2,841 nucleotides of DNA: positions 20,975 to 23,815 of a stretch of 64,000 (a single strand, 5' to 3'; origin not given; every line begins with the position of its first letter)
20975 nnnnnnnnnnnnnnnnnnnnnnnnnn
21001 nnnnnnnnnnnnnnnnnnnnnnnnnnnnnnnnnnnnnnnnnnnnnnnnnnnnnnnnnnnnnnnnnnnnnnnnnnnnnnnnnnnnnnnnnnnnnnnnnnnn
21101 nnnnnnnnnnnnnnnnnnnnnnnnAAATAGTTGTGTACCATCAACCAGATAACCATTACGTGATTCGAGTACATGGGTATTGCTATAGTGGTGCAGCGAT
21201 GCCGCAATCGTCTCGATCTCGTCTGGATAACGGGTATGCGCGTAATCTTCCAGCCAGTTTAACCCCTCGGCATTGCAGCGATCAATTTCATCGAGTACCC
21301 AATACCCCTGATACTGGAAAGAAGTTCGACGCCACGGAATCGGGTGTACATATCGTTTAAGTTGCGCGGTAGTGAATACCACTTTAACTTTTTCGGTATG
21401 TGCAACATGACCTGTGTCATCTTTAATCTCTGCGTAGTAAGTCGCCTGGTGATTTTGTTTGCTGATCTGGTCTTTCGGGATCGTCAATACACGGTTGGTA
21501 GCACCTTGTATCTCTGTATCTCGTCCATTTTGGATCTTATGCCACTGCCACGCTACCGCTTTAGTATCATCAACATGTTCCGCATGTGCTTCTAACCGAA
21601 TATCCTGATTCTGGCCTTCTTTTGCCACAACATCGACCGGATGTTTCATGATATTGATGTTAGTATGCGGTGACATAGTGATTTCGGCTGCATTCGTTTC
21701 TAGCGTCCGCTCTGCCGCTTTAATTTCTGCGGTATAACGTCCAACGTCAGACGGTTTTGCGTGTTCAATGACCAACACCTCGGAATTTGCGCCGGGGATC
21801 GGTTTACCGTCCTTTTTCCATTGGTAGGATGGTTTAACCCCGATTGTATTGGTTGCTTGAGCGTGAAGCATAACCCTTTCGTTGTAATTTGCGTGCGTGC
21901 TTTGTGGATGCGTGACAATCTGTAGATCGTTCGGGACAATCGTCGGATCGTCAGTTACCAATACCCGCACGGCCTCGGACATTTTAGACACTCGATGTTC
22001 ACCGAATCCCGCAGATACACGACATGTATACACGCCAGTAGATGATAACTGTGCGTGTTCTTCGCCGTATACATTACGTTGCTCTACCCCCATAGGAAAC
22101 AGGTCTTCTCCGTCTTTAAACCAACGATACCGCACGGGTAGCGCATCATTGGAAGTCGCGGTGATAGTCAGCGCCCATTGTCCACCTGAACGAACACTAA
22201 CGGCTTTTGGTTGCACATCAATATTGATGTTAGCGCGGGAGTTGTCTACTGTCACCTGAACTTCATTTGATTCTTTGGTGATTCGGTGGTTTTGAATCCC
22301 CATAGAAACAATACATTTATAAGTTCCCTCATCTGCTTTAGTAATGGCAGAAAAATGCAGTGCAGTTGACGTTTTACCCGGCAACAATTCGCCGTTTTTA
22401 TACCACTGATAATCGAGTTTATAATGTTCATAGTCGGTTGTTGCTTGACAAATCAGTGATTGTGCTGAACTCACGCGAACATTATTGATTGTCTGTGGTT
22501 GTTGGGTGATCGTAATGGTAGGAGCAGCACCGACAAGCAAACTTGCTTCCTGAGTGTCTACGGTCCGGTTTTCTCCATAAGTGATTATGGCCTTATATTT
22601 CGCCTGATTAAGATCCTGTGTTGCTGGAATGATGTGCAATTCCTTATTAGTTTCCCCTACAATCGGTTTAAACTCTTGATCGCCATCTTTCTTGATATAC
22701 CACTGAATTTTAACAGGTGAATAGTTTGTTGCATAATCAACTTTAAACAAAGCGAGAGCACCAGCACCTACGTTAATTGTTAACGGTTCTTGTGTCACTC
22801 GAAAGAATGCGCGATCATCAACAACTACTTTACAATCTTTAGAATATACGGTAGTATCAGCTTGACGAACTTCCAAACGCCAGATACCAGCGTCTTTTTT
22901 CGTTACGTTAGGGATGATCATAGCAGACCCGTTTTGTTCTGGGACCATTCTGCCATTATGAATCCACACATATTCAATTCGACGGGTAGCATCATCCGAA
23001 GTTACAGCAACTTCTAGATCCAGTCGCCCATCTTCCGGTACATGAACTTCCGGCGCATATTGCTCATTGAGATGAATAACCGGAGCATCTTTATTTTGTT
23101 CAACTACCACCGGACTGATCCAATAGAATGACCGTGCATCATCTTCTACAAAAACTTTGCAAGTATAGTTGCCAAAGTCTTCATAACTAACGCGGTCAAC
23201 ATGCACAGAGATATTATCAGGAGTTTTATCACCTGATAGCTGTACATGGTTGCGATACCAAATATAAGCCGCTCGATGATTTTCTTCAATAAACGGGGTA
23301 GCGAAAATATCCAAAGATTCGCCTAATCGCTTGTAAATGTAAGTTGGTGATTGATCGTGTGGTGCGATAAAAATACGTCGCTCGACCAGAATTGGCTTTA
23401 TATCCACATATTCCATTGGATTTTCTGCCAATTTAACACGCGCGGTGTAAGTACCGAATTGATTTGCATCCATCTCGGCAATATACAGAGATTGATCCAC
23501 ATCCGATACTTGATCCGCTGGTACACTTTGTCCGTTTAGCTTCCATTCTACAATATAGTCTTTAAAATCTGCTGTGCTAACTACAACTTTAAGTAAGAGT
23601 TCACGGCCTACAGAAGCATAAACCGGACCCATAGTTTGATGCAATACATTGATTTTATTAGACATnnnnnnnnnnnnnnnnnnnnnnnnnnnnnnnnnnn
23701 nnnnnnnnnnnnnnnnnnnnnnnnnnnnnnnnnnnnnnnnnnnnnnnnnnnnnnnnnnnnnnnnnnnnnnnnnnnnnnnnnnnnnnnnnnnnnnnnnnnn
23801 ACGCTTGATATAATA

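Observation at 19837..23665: Two tandem hoc-like genes, one encoding an 847-aa protein with many Ig-like domains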

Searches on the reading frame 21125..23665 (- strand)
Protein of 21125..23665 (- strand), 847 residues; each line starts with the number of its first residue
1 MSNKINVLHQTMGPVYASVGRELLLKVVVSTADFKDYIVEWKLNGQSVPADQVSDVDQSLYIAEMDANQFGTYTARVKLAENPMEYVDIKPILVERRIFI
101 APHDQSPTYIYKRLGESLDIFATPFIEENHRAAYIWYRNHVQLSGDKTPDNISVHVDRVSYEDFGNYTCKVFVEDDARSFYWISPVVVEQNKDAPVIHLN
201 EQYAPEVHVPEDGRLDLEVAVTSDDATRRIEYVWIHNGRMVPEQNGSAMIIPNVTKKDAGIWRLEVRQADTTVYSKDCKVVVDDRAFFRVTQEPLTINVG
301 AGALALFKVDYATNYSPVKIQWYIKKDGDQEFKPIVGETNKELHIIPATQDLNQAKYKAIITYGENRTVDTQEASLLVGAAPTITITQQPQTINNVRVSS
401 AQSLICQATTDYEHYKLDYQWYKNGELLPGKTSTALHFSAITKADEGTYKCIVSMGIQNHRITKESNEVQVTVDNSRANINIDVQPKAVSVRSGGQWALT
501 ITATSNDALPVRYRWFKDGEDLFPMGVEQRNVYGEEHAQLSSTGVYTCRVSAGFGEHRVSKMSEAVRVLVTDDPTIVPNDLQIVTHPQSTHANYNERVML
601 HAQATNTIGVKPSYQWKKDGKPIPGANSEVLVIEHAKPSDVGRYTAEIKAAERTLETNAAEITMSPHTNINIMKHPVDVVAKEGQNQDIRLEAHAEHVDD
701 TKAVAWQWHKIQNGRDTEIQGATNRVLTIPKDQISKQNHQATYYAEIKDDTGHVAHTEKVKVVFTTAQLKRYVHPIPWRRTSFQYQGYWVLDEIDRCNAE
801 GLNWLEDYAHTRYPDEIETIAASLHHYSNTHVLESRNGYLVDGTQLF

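Call 4: search_protein_families(library=pfam, proteins=[window:21125-23665:-], max_evalue=0.1)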
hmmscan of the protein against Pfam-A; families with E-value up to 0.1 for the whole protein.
window:21125-23665:- (847 aa): 10 families
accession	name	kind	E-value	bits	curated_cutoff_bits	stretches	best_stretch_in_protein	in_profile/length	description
PF13927.12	Ig_3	-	2.4e-41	140.6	30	4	382-454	2-77/78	Immunoglobulin domain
PF13895.12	Ig_2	-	5.8e-32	110.2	27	5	386-473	4-79/79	Immunoglobulin domain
PF07679.22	I-set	-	3.5e-21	75.5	23.7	3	582-653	2-80/90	Immunoglobulin I-set domain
PF07686.23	V-set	-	5.5e-16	59.2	26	2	428-473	67-108/109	Immunoglobulin V-set domain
PF00047.31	ig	-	5.5e-13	49.5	21.8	2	418-460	25-77/81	Immunoglobulin domain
PF16681.11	Ig_5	-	1.5e-06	28.9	27.3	0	417-455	20-59/82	Ig-like domain on T-cell surface glycoprotein CD3 epsilon chain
PF16680.11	Ig_4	-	2.5e-05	25.2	30.1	0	418-471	14-60/71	T-cell surface glycoprotein CD3 delta chain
PF08204.17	V-set_CD47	-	0.00024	21.3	21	0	138-173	54-88/111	CD47 immunoglobulin-like domain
PF22352.2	K319L-like_PKD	-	0.0047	17.4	27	0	687-751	12-72/84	K319L-like, PKD domain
PF00630.25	Filamin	-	0.084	14.2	26.9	0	44-84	48-87/93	Filamin/ABP280 repeat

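Call 13: search_solved_structures(query=window:21125-23665:-, max_evalue=0.001, show_alignments=1)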
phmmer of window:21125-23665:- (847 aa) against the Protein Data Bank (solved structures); distinct sequences matched with E-value up to 0.001: 14.
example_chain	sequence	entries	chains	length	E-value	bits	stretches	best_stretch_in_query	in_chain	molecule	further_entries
9ncf_S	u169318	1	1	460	2e-20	75.8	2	483-666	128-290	Immunoglobulin-like domain protein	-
9c2d_S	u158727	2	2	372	5.4e-17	64.5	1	571-685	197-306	Tail protein | Putative tail protein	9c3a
5vf3_Z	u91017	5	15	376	1.3e-16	63.2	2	743-845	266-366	Highly immunogenic outer capsid protein | Hoc, highly immunogenic outer capsid protein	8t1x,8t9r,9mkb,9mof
4u7m_A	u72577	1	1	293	5.5e-09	38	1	433-657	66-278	Leucine-rich repeats and immunoglobulin-like domains protein 1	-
3k0w_A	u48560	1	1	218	5.7e-07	31.3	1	396-566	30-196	Mucosa-associated lymphoid tissue lymphoma translocation protein 1, isoform 2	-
7o52_U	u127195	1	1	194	2.2e-05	26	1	394-558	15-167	CD22 d6-d7 Ig domains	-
5k6u_A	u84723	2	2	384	0.00019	22.9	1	200-454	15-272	Protein sidekick-1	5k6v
1f97_A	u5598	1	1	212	0.0002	22.8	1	433-527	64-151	JUNCTION ADHESION MOLECULE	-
5k6w_A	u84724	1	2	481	0.00028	22.4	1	200-454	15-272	Protein sidekick-1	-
5xwx_A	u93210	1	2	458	0.00036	22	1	200-454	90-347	Protein sidekick-1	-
6gsi_E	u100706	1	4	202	0.00048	21.6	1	435-556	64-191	Junctional adhesion molecule A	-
1nbq_A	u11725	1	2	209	0.00053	21.5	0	434-533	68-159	Junctional adhesion molecule 1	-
3jxa_A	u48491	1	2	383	0.00071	21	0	412-623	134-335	Contactin 4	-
3kld_A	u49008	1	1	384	0.00072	21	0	412-623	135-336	Contactin 4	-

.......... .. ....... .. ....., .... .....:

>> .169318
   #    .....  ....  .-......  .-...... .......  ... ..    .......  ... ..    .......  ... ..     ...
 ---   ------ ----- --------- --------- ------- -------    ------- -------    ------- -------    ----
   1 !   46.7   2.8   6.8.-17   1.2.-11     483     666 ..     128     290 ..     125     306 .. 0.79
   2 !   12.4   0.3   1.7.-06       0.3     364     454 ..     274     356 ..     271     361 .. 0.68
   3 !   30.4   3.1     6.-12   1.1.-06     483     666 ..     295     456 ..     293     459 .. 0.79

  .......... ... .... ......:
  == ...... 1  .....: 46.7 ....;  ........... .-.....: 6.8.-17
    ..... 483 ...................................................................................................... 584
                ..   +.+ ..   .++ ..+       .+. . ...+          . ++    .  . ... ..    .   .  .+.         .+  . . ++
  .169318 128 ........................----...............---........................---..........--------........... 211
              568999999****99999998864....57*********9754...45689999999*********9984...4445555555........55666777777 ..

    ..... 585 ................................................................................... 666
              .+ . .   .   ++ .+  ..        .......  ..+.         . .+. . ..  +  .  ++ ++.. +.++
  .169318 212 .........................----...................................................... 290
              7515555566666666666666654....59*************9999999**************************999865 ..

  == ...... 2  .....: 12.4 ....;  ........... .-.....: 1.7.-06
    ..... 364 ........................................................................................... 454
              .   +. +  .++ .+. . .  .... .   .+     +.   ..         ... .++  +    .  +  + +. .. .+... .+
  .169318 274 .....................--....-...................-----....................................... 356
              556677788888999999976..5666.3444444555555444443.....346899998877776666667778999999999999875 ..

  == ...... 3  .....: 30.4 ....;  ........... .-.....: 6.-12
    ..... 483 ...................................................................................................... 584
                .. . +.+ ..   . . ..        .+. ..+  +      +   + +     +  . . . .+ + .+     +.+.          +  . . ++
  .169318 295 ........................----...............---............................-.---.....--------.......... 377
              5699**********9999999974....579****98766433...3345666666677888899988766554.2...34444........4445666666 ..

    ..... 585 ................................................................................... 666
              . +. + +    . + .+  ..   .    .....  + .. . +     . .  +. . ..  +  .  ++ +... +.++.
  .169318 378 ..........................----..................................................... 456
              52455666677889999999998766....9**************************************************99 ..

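Call 15: find_homologous_proteins(query=window:21125-23665:-, max_evalue=0.00001)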
Query window:21125-23665:- (847 aa): 80 proteins with E <= 0.00001 among 8000 candidates.
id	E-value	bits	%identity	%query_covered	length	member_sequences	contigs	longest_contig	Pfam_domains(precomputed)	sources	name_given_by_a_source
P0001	0.0e+0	1642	83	100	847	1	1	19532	PF07679.23,PF13895.13,PF07686.24,PF13927.13,PF16681.12,PF00047.32,PF26428.1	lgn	-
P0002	0.0e+0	1613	82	100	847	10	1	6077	PF07679.23,PF13895.13,PF07686.24,PF13927.13,PF16681.12,PF00047.32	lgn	-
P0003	0.0e+0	1603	82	100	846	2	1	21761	PF07679.23,PF13895.13,PF07686.24,PF13927.13,PF16681.12,PF00047.32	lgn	-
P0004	0.0e+0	1598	80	100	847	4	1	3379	PF07679.23,PF13895.13,PF07686.24,PF13927.13,PF16681.12,PF00047.32,PF26428.1,PF08204.18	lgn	-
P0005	0.0e+0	1587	80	100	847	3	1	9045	PF07679.23,PF13895.13,PF07686.24,PF16680.12,PF13927.13,PF16681.12,PF00047.32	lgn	-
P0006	0.0e+0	1534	78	100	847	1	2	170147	PF07679.23,PF13895.13,PF07686.24,PF13927.13,PF16681.12,PF00047.32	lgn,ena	-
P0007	0.0e+0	1514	76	100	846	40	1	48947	PF07679.23,PF13895.13,PF07686.24,PF16680.12,PF13927.13,PF16681.12,PF00047.32,PF26428.1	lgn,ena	-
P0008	0.0e+0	1483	75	100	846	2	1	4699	PF07679.23,PF13895.13,PF07686.24,PF16680.12,PF13927.13,PF16681.12,PF00047.32,PF26428.1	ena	-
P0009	0.0e+0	1439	72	100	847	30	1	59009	PF07679.23,PF13895.13,PF07686.24,PF16680.12,PF13927.13,PF16681.12,PF00047.32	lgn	-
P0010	0.0e+0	1402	71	100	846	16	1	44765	PF07679.23,PF13895.13,PF07686.24,PF16680.12,PF13927.13,PF16681.12,PF00047.32,PF26428.1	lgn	-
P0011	0.0e+0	1330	67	100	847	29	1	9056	PF07679.23,PF13895.13,PF07686.24,PF16680.12,PF13927.13,PF16681.12,PF00047.32,PF26428.1,PF08204.18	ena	-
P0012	0.0e+0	1159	60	100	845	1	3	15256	PF07679.23,PF13895.13,PF16706.12,PF07686.24,PF16680.12,PF13927.13,PF16681.12,PF00047.32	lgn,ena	-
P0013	0.0e+0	1137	60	100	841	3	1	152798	PF07679.23,PF13895.13,PF07686.24,PF16680.12,PF13927.13,PF16681.12,PF00047.32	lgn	-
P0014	1.4e-52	197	26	66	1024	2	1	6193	PF07679.23,PF13895.13,PF07686.24,PF13927.13,PF11465.15,PF16681.12,PF00047.32,PF06832.19,PF00041.28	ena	-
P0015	1.5e-46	177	26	50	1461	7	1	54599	PF07679.23,PF13895.13,PF22352.3,PF00801.27,PF07686.24,PF13927.13,PF00047.32,PF06832.19,PF19081.7,PF02012.27,PF18911.7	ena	-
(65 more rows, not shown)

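Call 27: search_dna_similar(query=window:21125-23665:-, collection=phages, mode=protein, max_rows=40, max_evalue=0.00001)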
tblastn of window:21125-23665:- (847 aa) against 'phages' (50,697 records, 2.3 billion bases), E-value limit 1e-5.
Records with a match: 1432; places in all: 1739; records where one place covers at least 80% of the query: 6.
Best place of each record, by identity: 80-90% 4; 60-80% 5; <60% 1423.
By first word of the organism name: Escherichia 660; Klebsiella 271; Shigella 90; Salmonella 71; Enterobacteria 55; Enterobacter 51; Yersinia 29; Citrobacter 29; Aeromonas 25; Cronobacter 20; and 26 more.
By host as written in the record: Escherichia coli 275; - 144; Klebsiella pneumoniae 88; Escherichia coli O157:H7 32; Escherichia coli K-12 MG1655 27; Escherichia coli B 27; Shigella sp. 22; Escherichia coli str. K-12 substr. MG1655 20; and 347 more.
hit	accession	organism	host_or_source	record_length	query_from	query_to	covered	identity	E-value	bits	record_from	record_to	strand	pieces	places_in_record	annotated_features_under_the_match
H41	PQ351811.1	Shigella phage SSG23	Shigella sonnei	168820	1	847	100%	77.6%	0e+0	1383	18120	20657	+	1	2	hypothetical protein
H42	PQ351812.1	Shigella phage SFHK24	Shigella flexneri 2a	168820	1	847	100%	77.6%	0e+0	1383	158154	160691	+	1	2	hypothetical protein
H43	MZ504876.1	Enterobacteria phage Brandy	-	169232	1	847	100%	73.9%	0e+0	1466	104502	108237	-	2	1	hypothetical protein (x2)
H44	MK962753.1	Shigella phage JK32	Escherichia coli XL1 Blue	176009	1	847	100%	73.6%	0e+0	1465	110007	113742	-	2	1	head outer capsid protein (x2)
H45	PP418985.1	Escherichia phage UPWr_E1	Escherichia coli 158B lux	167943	1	847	100%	66.9%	0e+0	1201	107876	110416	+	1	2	hypothetical protein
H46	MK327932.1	Escherichia phage vB_EcoM_G2248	Escherichia coli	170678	1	847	100%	59.2%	0e+0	1359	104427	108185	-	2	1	hypothetical protein (x2) | terminator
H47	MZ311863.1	Escherichia phage vB_EcoM_LNA1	Escherichia coli S88 O45:H7:K1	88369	163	710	65%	28.5%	3e-21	165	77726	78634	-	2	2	record has no annotation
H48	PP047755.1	Escherichia phage KEP1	Escherichia coli ATCC 35150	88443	162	710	65%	28.0%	8e-22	164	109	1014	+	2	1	record has no annotation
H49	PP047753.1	Escherichia phage KEP3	Escherichia coli ATCC 35150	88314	162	710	65%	27.8%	4e-21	161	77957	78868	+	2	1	record has no annotation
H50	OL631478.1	Escherichia phage ECML-1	Escherichia coli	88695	209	666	54%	28.7%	1e-18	154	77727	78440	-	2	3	putative tail protein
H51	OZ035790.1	Felixounavirus LF110P4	-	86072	289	710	50%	30.6%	2e-15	146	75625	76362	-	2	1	record has no annotation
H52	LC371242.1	Escherichia phage EcS1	Escherichia coli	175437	419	842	50%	26.7%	6e-22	108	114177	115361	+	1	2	Phage tail fibers | Hoc large outer capsid protein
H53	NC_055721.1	Escherichia phage EcS1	Escherichia coli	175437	419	842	50%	26.7%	6e-22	108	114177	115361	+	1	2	tail protein | Hoc-like head decoration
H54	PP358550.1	Escherichia phage FL04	Escherichia coli str. K-12 substr. ...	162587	480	847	43%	29.8%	1e-19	171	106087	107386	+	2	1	hypothetical protein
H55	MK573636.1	Escherichia phage vB_EcoM_PHB13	Escherichia coli O157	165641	480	847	43%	29.6%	2e-21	178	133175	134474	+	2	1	capsid and scaffold protein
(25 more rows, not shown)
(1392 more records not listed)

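Call 28: predict_structure(alignment_id=A1)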
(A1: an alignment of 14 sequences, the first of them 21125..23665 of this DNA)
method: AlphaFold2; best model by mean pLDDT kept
length: 847 residues; sequences in the alignment: 14
mean_pLDDT: 78.7   pTM: 0.34
mean pLDDT of the five models: 78.7, 78.5, 77.5, 76.5, 75.7
residues with pLDDT >= 90: 217; 70-90: 454; 50-70: 101; < 50: 75
segments of 3 or more residues with pLDDT < 50: 525-533, 667-678, 767-789, 821-847
pLDDT, mean of each block of 10 residues (from residue 1): 71 83 86 82 89 84 89 89 83 89 90 90 89 91 82 88 91 89 91 88 90 90 86 91 85 88 91 92 85 86 84 85 89 90 84 90 88 87 85 81 90 77 91 88 89 77 88 79 83 71 76 82 50 60 82 74 84 76 90 77 83 90 86 78 91 88 64 43 68 60 77 81 83 78 79 66 52 29 38 64 60 56 41 28 28
secondary structure, 60 per line:
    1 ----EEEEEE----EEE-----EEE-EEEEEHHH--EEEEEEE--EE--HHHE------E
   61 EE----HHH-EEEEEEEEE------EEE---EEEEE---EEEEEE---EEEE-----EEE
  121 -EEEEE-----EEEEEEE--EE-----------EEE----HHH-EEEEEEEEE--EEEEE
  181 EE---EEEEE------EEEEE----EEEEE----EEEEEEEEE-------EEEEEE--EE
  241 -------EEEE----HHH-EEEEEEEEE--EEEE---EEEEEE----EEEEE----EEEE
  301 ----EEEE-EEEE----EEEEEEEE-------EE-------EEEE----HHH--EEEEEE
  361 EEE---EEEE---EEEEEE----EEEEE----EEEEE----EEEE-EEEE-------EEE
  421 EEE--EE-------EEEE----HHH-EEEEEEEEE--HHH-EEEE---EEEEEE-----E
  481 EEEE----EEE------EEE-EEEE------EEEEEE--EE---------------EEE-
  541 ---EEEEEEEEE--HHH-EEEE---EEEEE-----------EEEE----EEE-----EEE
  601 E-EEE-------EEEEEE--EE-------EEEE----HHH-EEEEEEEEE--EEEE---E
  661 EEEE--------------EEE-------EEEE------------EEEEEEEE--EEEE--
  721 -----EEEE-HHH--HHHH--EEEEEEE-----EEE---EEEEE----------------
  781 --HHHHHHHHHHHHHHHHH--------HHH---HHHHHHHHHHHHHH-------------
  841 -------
elements in order (helices of 4 or more, strands of 3 or more residues): E5-10 E15-17 E23-25 E27-31 E37-43 E60-62 E71-79 E86-88 E92-96 E100-105 E109-112 E118-120 E122-126 E132-138 E154-156 E165-173 E176-182 E186-190 E197-201 E206-210 E215-223 E231-236 E248-251 E260-268 E271-274 E278-283 E288-292 E297-300 E305-308 E310-313 E318-325 E342-345 E355-363 E367-370 E374-379 E384-388 E393-397 E402-405 E407-410 E418-423 E435-438 E447-455 E462-465 E469-474 E480-484 E489-491 E498-500 E502-505 E512-517 E537-539 E544-552 E559-562 E566-570 E582-585 E590-592 E598-601 E603-605 E613-618 E630-633 E642-650 E653-656 E660-664 E679-681 E689-692 E705-712 E715-718 E726-729 H736-739 E742-748 E754-756 E760-764 H783-799 H814-827

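Call 34: get_annotated_region(hit=H46, flank=2500)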
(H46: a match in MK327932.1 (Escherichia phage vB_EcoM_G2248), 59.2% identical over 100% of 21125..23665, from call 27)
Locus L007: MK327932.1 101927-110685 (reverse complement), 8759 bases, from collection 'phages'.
description: Escherichia phage vB_EcoM_G2248, complete genome.
organism: Escherichia phage vB_EcoM_G2248 (NCBI taxid 2502410)
taxonomy: Viruses; Duplodnaviria; Heunggongvirae; Uroviricota; Caudoviricetes; Straboviridae; Krischvirus
host: Escherichia coli; source: manure; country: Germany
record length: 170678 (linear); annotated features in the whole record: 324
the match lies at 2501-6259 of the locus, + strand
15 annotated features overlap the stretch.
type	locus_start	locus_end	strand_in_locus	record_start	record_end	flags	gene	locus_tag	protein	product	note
CDS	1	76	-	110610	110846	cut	-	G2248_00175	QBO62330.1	putative DNA helicase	-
regulatory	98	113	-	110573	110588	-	-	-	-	terminator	putative transcriptional terminator, -11.30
CDS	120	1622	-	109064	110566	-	-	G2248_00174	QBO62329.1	putative helicase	putative UvsW helicase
CDS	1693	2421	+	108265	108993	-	-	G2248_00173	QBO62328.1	hypothetical protein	-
CDS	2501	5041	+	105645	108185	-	-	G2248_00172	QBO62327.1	hypothetical protein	-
regulatory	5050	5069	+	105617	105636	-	-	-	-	terminator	putative transcriptional terminator, -18.20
CDS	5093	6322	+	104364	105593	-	-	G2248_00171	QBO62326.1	hypothetical protein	-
regulatory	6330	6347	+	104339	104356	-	-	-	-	terminator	putative transcriptional terminator, -15.60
CDS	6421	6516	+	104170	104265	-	-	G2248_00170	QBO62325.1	hypothetical protein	-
CDS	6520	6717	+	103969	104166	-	-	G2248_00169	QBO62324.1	hypothetical protein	-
CDS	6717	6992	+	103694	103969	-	-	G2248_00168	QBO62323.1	hypothetical protein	-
CDS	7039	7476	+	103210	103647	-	-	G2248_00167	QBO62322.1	hypothetical protein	-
regulatory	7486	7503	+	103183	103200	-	-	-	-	terminator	putative transcriptional terminator, -17.00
CDS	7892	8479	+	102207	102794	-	-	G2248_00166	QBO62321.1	hypothetical protein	-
CDS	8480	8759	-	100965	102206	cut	-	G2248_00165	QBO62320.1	putative capsid vertex protein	-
